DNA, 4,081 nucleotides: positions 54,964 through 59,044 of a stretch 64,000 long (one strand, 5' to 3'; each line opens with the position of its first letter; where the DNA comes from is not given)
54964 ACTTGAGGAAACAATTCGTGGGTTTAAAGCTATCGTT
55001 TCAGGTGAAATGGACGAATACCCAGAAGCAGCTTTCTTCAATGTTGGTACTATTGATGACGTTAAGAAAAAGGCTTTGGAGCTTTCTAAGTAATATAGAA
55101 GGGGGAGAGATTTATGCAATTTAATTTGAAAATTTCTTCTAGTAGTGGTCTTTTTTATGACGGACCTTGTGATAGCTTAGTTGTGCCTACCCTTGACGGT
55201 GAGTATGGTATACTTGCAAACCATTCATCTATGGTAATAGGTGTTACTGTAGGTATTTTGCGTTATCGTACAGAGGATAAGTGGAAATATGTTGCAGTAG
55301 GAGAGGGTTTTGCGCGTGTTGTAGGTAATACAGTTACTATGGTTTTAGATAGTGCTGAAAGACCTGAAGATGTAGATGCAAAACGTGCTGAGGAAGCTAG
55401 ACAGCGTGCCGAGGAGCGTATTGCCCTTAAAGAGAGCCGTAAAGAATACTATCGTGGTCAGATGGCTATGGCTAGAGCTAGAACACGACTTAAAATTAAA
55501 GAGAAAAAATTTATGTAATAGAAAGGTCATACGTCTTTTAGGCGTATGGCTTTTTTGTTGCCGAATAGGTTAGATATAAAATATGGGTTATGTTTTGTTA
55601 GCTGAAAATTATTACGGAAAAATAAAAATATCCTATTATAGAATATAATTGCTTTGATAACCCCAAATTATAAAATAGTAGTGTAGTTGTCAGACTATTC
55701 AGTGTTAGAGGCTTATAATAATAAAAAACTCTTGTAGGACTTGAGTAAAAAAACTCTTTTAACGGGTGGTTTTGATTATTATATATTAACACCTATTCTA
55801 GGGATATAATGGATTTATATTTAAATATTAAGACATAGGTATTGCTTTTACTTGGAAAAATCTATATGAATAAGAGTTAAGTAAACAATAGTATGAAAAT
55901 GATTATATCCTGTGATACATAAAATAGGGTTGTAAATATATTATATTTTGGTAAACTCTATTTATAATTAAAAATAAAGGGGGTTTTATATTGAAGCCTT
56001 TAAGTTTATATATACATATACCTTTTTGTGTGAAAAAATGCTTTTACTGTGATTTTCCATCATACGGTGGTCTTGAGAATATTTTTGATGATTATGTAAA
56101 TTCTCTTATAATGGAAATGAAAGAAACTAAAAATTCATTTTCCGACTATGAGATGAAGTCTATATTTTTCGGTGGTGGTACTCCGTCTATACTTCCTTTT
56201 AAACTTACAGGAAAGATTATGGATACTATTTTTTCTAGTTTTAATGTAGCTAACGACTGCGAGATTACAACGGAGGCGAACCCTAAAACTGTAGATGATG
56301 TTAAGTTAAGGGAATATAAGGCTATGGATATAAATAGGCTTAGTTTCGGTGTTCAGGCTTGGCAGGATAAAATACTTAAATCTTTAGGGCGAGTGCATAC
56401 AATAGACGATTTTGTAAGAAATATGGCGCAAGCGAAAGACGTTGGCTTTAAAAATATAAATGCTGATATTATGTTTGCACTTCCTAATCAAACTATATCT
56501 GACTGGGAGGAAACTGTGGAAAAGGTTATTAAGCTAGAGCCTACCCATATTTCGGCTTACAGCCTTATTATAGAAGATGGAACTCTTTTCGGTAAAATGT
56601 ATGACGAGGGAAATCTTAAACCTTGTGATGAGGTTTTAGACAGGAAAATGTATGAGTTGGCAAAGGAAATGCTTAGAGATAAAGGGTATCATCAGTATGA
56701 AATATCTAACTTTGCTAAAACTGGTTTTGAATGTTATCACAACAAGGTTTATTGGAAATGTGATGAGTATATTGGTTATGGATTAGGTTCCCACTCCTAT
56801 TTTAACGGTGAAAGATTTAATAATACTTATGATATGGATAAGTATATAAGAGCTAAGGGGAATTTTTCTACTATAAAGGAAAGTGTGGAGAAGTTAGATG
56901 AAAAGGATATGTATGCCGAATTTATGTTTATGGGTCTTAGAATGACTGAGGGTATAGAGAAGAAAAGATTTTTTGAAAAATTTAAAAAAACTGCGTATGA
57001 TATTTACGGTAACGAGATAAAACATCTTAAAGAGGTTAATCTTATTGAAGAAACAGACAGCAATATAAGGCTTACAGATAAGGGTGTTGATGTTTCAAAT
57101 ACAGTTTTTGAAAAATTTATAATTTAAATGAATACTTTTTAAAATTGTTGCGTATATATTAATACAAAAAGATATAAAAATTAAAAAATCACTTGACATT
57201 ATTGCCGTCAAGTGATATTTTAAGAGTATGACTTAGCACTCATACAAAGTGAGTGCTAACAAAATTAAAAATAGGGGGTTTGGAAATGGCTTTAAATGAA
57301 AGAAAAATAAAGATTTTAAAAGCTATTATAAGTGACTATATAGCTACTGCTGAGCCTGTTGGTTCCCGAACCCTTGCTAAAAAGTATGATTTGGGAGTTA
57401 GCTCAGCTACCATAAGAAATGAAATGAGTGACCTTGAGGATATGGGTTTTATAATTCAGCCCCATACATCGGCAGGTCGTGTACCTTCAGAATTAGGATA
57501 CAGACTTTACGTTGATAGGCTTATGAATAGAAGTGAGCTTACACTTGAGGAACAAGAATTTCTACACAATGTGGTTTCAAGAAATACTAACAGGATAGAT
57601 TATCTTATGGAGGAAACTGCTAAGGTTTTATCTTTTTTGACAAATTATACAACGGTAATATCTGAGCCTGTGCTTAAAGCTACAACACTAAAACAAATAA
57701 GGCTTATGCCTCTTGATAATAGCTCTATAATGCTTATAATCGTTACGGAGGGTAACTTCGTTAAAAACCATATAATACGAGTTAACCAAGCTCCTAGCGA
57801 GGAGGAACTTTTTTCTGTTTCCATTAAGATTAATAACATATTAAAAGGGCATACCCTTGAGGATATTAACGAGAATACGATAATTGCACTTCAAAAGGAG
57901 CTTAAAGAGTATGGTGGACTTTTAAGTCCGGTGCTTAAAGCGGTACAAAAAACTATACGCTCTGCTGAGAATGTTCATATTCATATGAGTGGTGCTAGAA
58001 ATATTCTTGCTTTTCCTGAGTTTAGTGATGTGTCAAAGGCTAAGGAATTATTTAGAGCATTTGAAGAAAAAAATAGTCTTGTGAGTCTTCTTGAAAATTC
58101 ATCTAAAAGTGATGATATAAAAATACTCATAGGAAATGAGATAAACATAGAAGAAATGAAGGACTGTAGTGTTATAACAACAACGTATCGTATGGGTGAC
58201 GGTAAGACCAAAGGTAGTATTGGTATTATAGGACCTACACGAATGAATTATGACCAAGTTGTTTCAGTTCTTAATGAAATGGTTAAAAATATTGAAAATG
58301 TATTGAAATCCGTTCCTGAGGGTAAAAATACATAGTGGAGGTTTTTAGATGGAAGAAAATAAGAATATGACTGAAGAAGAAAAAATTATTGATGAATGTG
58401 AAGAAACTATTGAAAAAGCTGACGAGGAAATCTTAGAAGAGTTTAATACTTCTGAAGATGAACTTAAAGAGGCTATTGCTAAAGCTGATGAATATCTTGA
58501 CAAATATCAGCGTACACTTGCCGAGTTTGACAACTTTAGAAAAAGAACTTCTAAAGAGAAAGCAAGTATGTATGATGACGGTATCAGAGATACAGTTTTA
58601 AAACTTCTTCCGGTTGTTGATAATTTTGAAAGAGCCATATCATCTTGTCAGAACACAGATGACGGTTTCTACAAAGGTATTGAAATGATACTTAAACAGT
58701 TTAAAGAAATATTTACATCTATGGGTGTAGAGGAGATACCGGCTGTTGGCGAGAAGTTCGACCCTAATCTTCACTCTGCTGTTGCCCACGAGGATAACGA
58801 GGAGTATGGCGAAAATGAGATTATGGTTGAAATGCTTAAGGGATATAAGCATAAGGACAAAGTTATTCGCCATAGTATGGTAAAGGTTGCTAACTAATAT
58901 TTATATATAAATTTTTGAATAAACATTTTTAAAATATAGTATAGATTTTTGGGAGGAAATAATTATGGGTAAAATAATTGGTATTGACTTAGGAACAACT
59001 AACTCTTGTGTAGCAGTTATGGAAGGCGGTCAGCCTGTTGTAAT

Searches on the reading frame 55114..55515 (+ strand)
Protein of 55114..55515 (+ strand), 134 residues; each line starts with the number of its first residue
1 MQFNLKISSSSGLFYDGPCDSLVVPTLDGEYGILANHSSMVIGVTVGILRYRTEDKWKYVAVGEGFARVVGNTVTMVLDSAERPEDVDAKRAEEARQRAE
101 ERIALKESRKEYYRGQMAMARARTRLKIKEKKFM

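Call 59: search_protein_families(library=pfam, proteins=[window:55114-55515:+], max_evalue=0.001)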
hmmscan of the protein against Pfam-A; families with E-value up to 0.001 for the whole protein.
window:55114-55515:+ (134 aa): 2 families
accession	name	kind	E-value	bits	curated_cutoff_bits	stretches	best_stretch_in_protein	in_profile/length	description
PF02823.21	ATP-synt_DE_N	-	1.5e-19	70.2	27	1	3-81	1-80/80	ATP synthase, Delta/Epsilon chain, beta-sandwich domain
PF00401.25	ATP-synt_DE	-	1.4e-10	41.6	24.6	1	85-129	1-46/47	ATP synthase, Delta/Epsilon chain, long alpha-helix domain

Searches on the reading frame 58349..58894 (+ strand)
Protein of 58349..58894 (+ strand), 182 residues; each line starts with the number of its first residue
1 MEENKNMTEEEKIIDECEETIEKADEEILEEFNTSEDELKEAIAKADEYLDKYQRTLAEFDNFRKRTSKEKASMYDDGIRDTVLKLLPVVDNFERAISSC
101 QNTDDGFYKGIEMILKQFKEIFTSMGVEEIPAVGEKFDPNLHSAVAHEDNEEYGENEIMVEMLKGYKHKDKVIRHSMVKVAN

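Call 59: search_protein_families(library=pfam, proteins=[window:58349-58894:+], max_evalue=0.001)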
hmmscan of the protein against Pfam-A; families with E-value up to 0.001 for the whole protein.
window:58349-58894:+ (182 aa): 1 family
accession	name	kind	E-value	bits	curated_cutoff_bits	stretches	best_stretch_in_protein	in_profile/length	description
PF01025.24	GrpE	-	4.4e-47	160.3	25.8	1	24-181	5-164/165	GrpE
